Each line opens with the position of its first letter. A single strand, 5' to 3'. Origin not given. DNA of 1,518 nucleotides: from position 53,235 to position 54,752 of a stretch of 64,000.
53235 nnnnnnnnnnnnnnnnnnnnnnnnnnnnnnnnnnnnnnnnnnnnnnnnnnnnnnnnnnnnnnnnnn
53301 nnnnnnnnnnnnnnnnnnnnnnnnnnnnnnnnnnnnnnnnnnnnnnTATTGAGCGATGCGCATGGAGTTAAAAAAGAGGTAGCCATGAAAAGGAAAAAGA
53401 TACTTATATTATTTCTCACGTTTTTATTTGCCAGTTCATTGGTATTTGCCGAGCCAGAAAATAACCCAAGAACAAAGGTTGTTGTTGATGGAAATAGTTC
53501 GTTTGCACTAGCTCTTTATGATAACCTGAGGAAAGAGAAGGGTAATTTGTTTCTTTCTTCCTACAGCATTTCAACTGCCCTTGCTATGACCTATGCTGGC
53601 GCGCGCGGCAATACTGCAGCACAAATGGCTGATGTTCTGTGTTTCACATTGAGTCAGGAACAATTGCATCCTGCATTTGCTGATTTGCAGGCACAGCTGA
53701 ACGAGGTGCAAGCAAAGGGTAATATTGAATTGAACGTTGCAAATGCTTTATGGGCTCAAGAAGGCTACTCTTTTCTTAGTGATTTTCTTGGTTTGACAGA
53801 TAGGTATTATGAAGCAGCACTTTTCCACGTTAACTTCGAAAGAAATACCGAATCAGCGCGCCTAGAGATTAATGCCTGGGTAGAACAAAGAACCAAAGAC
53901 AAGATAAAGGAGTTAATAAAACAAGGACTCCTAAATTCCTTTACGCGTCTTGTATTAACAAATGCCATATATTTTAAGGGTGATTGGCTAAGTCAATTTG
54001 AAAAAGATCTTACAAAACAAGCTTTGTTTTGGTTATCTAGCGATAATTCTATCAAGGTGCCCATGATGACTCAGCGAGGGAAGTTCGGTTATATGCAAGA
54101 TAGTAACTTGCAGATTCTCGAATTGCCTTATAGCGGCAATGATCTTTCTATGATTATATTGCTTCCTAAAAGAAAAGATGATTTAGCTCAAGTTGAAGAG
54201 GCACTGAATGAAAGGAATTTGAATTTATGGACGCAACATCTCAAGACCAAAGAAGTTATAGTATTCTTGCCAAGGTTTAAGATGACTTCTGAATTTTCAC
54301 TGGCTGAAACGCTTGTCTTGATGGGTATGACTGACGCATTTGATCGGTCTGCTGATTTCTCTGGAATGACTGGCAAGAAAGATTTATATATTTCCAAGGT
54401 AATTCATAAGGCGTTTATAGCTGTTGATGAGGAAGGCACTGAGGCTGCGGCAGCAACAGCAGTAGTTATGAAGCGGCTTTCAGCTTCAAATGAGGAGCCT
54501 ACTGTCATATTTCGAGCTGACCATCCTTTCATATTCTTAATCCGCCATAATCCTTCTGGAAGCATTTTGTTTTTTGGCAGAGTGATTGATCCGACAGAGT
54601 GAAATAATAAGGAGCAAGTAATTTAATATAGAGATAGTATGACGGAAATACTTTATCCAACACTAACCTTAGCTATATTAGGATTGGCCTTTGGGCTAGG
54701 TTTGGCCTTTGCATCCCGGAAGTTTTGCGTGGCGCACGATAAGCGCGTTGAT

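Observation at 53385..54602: Secreted serpin inserted into the rnf operon between rnfA and rnfB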

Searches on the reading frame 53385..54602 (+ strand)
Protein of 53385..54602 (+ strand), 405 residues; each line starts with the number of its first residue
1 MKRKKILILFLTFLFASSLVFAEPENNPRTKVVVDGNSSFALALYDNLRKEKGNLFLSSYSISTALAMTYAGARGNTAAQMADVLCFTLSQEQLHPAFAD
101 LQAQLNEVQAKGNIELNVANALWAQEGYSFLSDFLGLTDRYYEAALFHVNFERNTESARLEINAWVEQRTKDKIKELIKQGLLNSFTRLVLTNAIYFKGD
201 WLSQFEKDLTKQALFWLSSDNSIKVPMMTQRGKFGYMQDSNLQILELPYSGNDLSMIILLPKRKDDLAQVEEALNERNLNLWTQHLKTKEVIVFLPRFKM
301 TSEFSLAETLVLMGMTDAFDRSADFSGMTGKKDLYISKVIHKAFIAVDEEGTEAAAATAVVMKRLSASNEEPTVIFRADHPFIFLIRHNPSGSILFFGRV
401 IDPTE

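Call 3: search_protein_families(library=pfam, proteins=[window:53385-54602:+])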
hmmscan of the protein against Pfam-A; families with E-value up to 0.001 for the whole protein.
window:53385-54602:+ (405 aa): 1 family
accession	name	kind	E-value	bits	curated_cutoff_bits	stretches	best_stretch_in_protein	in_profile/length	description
PF00079.25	Serpin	-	2.5e-127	425.6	27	1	36-403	2-370/370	Serpin (serine protease inhibitor)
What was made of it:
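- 53385..54602 (+): Serpin gene, 405 aa. Signal peptide codons 53385-53450 (residues 1-22). Reactive-centre loop 54429-54500 (residues 349-372). Predicted P1 Leu365 codon 54477-54479. Pfam PF00079 E=2.5e-127 (call 3).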

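Call 4: search_protein_families(library=ncbifam, proteins=[window:53385-54602:+])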
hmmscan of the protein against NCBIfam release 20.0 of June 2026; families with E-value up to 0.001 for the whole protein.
window:53385-54602:+ (405 aa): 0 families

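Call 7: find_homologous_proteins(query=window:53385-54602:+)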
Query window:53385-54602:+ (405 aa): 8000 proteins with E <= 0.001 among 8000 candidates; the best 120 are listed.
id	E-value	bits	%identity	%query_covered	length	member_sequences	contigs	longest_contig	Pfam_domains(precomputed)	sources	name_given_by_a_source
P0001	1.5e-263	892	100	100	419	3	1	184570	PF00079.26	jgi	-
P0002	1.1e-156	540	64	98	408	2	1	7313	PF00079.26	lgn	-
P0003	3.5e-155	535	63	99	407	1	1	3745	PF00079.26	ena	-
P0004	7.9e-155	534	63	99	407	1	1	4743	PF00079.26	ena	-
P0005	1.9e-154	533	58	94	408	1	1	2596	PF00079.26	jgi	jgi:serpin B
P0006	3.8e-154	532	62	98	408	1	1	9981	PF00079.26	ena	-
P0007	7.4e-154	531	63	99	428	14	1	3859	PF00079.26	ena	-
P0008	3.9e-153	528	62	98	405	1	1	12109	PF00079.26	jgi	jgi:serpin B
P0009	3.9e-153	528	62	98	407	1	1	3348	PF00079.26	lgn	-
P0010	6.1e-153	528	62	98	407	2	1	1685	PF00079.26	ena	-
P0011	1.7e-152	526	62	99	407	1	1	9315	PF00079.26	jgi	-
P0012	3.8e-152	525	61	98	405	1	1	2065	PF00079.26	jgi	jgi:serpin B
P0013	1.0e-151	524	63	94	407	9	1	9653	PF00079.26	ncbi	-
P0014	2.4e-151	523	63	95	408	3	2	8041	PF00079.26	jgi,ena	-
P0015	2.8e-151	522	61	99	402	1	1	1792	PF00079.26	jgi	-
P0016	1.5e-150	520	62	96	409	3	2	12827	PF00079.26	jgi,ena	-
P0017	1.8e-150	520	61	98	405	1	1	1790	PF00079.26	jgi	-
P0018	2.1e-150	519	61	98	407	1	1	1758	PF00079.26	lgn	-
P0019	5.8e-150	518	61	98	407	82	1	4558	PF00079.26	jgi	-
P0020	1.6e-149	517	62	96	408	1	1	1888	PF00079.26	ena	-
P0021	2.6e-149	516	61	98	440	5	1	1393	PF00079.26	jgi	jgi:serine protease inhibitor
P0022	3.1e-149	516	60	98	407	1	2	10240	PF00079.26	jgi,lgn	-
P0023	3.7e-149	515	62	96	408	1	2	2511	PF00079.26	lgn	-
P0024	1.3e-148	514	61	99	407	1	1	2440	PF00079.26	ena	-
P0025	1.5e-147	510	60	98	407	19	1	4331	PF00079.26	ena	-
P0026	1.6e-147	510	62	94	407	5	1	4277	PF00079.26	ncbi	-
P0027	2.5e-147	509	61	98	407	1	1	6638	PF00079.26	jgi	jgi:serpin B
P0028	2.5e-147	509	61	99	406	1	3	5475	PF00079.26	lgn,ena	-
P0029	2.6e-147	509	62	94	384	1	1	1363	PF00079.26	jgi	jgi:serpin B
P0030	2.8e-147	509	60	98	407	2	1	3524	PF00079.26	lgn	-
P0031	2.9e-147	509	61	98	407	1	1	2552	PF00079.26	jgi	jgi:serine protease inhibitor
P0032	3.7e-147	509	60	95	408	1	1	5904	PF00079.26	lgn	-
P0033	4.2e-147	509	61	98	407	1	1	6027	PF00079.26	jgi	jgi:serine protease inhibitor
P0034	5.2e-147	508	60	99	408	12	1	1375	PF00079.26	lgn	-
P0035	5.6e-147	508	59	99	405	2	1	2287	PF00079.26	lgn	-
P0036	8.8e-147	508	59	98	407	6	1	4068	PF00079.26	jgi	-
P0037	1.1e-146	507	61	98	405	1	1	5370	PF00079.26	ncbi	-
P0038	1.4e-146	507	63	91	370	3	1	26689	PF00079.26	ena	-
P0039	1.4e-146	507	60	98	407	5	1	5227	PF00079.26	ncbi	-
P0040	1.6e-146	507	60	98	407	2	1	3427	PF00079.26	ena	-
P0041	2.5e-146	506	62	98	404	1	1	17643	PF00079.26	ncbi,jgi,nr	ncbi:MAG: serpin family protein [Deltaproteobacteria bacterium]|nr:serpin family protein [Deltaprote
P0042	4.2e-146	505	60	99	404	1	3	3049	PF00079.26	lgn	-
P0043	2.0e-145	503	60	97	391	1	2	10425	PF00079.26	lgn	-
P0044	2.4e-145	503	59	98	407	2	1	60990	PF00079.26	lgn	-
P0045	3.4e-145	502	59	97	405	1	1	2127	PF00079.26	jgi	jgi:serpin B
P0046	5.2e-145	502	59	97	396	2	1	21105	PF00079.26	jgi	jgi:serpin B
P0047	9.5e-145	501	61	94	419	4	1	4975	PF00079.26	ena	-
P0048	1.2e-144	501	58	97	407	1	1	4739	PF00079.26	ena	-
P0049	1.3e-144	500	58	98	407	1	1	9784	PF00079.26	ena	-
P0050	2.7e-144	499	58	99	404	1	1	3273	PF00079.26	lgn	-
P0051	4.4e-144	499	59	99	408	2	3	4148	PF00079.26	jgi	-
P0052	6.1e-144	498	62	93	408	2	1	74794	PF00079.26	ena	-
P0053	6.6e-144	498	58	98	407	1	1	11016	PF00079.26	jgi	-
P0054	6.7e-144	498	60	95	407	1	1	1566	PF00079.26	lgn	-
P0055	1.8e-143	497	59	95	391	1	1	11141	PF00079.26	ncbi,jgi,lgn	-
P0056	1.8e-143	497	60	95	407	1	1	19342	PF00079.26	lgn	-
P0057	1.4e-142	494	61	93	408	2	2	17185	PF00079.26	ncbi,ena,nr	ncbi:MAG: serpin family protein [Candidatus Cloacimonetes bacterium]|nr:serpin family protein [Candi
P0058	2.0e-142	493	59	98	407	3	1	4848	PF00079.26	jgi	jgi:serine protease inhibitor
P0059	2.4e-142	493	61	92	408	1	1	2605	PF00079.26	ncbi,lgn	ncbi:MAG: serpin family protein [Bacteroidota bacterium]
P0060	4.8e-142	492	60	95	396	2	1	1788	PF00079.26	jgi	jgi:serpin B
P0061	1.1e-141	491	58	95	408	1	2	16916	PF00079.26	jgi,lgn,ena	-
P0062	1.1e-141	491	59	99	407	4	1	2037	PF00079.26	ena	-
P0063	1.3e-141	491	58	99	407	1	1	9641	PF00079.26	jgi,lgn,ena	-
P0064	1.7e-141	490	58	100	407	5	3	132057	PF00079.26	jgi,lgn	-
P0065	2.3e-141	490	58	99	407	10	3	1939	PF00079.26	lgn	-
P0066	2.9e-141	489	60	93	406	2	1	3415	PF00079.26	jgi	-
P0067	4.4e-141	489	57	96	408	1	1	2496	PF00079.26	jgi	-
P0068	4.9e-141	489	58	98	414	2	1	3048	PF00079.26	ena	-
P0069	6.3e-141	488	58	98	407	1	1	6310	PF00079.26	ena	-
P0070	9.6e-141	488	58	98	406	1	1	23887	PF00079.26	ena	-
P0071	2.2e-140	486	59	94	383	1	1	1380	PF00079.26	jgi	jgi:serpin B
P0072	3.4e-140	486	59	93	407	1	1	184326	PF00079.26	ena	-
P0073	5.5e-140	485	59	97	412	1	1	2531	PF00079.26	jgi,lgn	-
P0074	1.1e-139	484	57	98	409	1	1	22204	PF00079.26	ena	-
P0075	1.5e-139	484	61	92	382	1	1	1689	PF00079.26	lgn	-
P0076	1.7e-139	484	58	95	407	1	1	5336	PF00079.26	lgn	-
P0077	2.0e-139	483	59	97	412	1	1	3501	PF00079.26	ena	-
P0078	4.1e-139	482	59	93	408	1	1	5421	PF00079.26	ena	-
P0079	5.2e-139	482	58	95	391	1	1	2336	PF00079.26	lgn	-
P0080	5.6e-139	482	58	94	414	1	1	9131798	PF00079.26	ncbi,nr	ncbi:MAG: serpin family protein [Candidatus Aminicenantes bacterium]|nr:MAG: serpin family protein [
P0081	5.9e-139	482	58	99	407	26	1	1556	PF00079.26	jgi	jgi:serpin B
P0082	6.3e-139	482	58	99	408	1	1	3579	PF00079.26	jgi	jgi:serine protease inhibitor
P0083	1.2e-138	481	60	92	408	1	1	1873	PF00079.26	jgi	jgi:serpin B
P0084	1.3e-138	481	58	93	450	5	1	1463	PF00079.26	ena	-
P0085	1.3e-138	481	59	95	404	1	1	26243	PF00079.26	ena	-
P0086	1.4e-138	481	59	93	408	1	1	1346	PF00079.26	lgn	-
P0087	1.5e-138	480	57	96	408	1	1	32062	PF00079.26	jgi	-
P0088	1.7e-138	480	57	96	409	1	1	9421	PF00079.26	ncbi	-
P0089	1.8e-138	480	59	92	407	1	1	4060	PF00079.26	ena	-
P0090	1.8e-138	480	56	99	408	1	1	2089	PF00079.26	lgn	-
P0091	1.8e-138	480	59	95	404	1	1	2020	PF00079.26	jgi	jgi:serpin B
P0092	2.4e-138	480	60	94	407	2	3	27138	PF00079.26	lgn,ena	-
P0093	3.6e-138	479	59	92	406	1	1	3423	PF00079.26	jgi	jgi:serpin B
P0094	4.5e-138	479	57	100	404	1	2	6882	PF00079.26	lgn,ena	-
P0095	7.6e-138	478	60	92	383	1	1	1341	PF00079.26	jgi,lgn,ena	-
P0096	1.2e-137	477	57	96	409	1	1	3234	PF00079.26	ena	-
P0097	1.4e-137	477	60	92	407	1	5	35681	PF00079.26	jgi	jgi:serpin B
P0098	1.5e-137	477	56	94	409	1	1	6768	PF00079.26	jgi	-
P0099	1.6e-137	477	57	96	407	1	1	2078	PF00079.26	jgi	-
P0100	1.8e-137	477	58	100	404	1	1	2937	PF00079.26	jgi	-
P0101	1.9e-137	477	60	92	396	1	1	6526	PF00079.26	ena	-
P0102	1.9e-137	477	57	100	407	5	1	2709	PF00079.26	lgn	-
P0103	2.2e-137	477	57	99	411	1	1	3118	PF00079.26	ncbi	-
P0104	2.7e-137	476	58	94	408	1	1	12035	PF00079.26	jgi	-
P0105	3.2e-137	476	58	95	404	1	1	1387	PF00079.26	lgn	-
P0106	4.7e-137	476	58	99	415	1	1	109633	PF00079.26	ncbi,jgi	jgi:serpin B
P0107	5.4e-137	475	59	93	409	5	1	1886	PF00079.26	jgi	-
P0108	8.6e-137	475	58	99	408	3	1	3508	PF00079.26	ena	-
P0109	1.1e-136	474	61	92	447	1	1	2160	PF00079.26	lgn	-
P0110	1.2e-136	474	56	100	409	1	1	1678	PF00079.26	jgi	jgi:serpin B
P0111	2.0e-136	473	57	99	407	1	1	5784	PF00079.26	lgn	-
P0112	2.2e-136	473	60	93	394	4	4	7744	PF00079.26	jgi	jgi:serine protease inhibitor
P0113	2.2e-136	473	57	100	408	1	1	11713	PF00079.26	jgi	-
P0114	2.3e-136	473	57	97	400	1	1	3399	PF00079.26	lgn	-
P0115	2.4e-136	473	57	96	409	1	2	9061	PF00079.26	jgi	jgi:serpin B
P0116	3.4e-136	473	57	96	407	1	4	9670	PF00079.26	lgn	-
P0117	3.5e-136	473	59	93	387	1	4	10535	PF00079.26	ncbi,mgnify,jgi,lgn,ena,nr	ncbi:MAG TPA: serpin family protein [Anaerolineae bacterium]|mgnify:CR=1 FL=1|nr:serpin family prote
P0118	3.5e-136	473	59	93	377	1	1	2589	PF00079.26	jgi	jgi:serpin B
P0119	3.8e-136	473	56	98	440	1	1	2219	PF00079.26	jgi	jgi:serpin B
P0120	4.6e-136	472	55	100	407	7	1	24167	PF00079.26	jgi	-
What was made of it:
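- Closest known: Environmental 'hub-like' bacterial serpins that resemble chordate clade B serpins. Same: JGI labels homologues 'serpin B' (call 7). The family is patchy across phyla; named homologues come from Deltaproteobacteria, Cloacimonetes, Bacteroidota, Aminicenantes and Anaerolineae (call 7).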

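Call 8: find_encoding_contigs(protein=P0001, flank=10000, max_places=4)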
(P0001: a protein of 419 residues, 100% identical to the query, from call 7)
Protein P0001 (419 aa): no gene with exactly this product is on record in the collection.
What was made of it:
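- Tried and rejected: The JGI 419-aa form (P0001) was not on record (call 8).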

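Call 9: find_encoding_contigs(protein=P0002, flank=8000, max_places=3)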
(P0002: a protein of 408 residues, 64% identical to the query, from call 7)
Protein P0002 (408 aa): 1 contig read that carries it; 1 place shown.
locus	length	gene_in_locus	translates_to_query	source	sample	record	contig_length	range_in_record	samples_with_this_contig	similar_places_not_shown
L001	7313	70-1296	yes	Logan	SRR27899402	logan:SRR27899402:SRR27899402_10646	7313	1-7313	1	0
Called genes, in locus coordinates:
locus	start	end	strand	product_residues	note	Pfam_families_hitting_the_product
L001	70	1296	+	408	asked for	PF00079:Serpin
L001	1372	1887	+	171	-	PF09500:YiiD_C (weak), PF14539:DUF4442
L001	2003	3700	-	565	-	PF16949:ABC_tran_2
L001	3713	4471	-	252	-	PF00005:ABC_tran, PF13304:AAA_21 (faint)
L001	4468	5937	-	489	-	PF01841:Transglut_core, PF13471:Transglut_core3 (weak)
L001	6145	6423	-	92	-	PF00216:Bac_DNA_binding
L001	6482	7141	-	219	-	PF00881:Nitroreductase, PF14512:TM1586_NiRdase (weak)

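Call 10: find_encoding_contigs(protein=P0006, flank=8000, max_places=3)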
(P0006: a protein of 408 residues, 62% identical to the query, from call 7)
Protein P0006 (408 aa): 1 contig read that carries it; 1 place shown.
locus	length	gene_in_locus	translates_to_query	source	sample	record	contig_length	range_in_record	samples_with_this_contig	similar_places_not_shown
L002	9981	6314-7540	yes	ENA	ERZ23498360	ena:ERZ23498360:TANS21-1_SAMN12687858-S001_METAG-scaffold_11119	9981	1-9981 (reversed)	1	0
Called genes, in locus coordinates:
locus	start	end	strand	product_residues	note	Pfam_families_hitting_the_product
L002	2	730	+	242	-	?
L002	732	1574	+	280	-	PF05996:Fe_bilin_red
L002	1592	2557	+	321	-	-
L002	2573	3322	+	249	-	PF19620:DUF6125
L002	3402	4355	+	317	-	-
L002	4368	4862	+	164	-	PF01243:PNPOx_N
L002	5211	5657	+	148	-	PF08843:AbiEii (weak)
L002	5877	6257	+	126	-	-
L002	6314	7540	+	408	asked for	PF00079:Serpin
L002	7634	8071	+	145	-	PF14539:DUF4442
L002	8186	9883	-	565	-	PF16949:ABC_tran_2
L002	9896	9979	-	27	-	?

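Call 16: search_solved_structures(query=window:53385-54602:+, show_alignments=2, max_evalue=1e-40)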
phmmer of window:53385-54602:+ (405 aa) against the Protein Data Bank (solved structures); distinct sequences matched with E-value up to 1e-40: 166 (the best 60 are shown).
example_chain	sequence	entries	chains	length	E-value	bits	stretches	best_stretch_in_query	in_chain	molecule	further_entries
8gxv_A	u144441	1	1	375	4.7e-99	335.6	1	37-403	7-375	Proteinase inhibitor I4 serpin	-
4ga7_A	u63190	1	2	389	2.7e-90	306.8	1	35-403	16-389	Leukocyte elastase inhibitor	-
2dut_A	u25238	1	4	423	4.4e-83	283.1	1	39-405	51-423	Heterochromatin-associated protein MENT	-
2zv6_A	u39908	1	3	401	9.9e-81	275.3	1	34-403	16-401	Serpin B3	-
4zk0_A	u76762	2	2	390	1.1e-80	275.2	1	35-403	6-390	Serpin B4 | Serpin B3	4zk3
5cdx_A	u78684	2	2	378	2.5e-80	274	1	33-403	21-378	Conserpin | Conserpin in the latent state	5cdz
6ee5_A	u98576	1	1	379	6.5e-80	272.6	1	33-403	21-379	Conserpin-AATRCL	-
5ce0_A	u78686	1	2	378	9.1e-80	272.1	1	33-403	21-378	Native conserpin with Z-variant (E342K)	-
1hle_A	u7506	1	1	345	3.1e-79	270.4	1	36-360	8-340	HORSE LEUKOCYTE ELASTASE INHIBITOR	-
2h4r_A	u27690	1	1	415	6.5e-79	269.3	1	91-405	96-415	Heterochromatin-associated protein MENT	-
2arq_A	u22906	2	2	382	3.9e-76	260.2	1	36-403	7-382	Plasminogen activator inhibitor-2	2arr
1by7_A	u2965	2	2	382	5.5e-76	259.7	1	36-403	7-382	PROTEIN (PLASMINOGEN ACTIVATOR INHIBITOR-2) | PLASMINOGEN ACTIVATOR INHIBITOR-2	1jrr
2hij_I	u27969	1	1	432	4.4e-74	253.4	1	27-403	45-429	Antithrombin-III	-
2gd4_I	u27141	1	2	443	7.5e-74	252.7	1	27-403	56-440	Antithrombin-III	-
2b4x_L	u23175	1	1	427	1e-73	252.2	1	27-403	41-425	Antithrombin-III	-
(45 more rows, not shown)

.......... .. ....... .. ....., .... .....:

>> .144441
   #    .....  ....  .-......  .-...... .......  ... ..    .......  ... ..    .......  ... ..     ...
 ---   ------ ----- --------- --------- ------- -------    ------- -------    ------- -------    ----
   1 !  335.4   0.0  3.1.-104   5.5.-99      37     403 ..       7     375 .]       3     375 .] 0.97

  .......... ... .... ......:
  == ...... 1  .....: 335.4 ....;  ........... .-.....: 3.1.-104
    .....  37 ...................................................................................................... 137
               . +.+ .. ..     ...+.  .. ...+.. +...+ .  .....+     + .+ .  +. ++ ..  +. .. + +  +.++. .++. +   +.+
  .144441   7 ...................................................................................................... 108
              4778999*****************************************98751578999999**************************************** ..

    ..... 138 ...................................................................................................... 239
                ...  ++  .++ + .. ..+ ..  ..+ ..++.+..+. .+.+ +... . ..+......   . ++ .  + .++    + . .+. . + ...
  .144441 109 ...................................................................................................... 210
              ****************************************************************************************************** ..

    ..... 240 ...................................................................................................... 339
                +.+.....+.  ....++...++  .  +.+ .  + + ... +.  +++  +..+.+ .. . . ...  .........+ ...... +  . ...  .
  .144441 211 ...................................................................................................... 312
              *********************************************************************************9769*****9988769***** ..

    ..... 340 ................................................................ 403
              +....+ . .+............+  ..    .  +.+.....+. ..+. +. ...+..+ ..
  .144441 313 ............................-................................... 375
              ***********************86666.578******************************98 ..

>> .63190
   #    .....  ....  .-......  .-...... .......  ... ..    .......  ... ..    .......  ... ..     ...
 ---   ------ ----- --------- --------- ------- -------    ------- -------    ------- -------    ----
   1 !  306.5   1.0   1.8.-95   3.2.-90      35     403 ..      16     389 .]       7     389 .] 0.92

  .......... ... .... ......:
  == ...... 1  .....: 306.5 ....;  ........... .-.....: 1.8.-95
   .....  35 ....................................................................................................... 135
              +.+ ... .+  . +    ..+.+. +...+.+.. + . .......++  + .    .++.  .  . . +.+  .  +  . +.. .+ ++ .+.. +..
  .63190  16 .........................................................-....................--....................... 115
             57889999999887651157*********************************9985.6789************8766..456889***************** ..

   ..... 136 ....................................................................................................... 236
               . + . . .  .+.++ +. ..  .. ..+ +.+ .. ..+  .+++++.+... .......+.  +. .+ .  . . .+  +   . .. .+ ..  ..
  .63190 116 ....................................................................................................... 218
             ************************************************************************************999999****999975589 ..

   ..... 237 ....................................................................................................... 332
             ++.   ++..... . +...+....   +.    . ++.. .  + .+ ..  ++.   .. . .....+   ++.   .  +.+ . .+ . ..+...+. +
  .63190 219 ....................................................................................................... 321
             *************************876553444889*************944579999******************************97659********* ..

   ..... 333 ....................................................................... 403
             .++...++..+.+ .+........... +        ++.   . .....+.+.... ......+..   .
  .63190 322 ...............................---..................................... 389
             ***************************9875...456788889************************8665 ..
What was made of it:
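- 53385..54602 (+): Best PDB hit is chloropin 8GXV, E=4.7e-99 (call 16).
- On Serpin superfamily (Pfam PF00079, MEROPS I4): 166 PDB serpin sequences at E<=1e-40 (call 16).
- Closest known: Chloropin, the secreted serpin of Chlorobium limicola. Same: It is the best solved-structure match (E=4.7e-99 over residues 37-403, call 16).
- Closest known: Environmental 'hub-like' bacterial serpins that resemble chordate clade B serpins. Same: Strong PDB matches to clade B serpins: leukocyte elastase inhibitor (SERPINB1), SERPINB3/B4 and PAI-2 (call 16).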
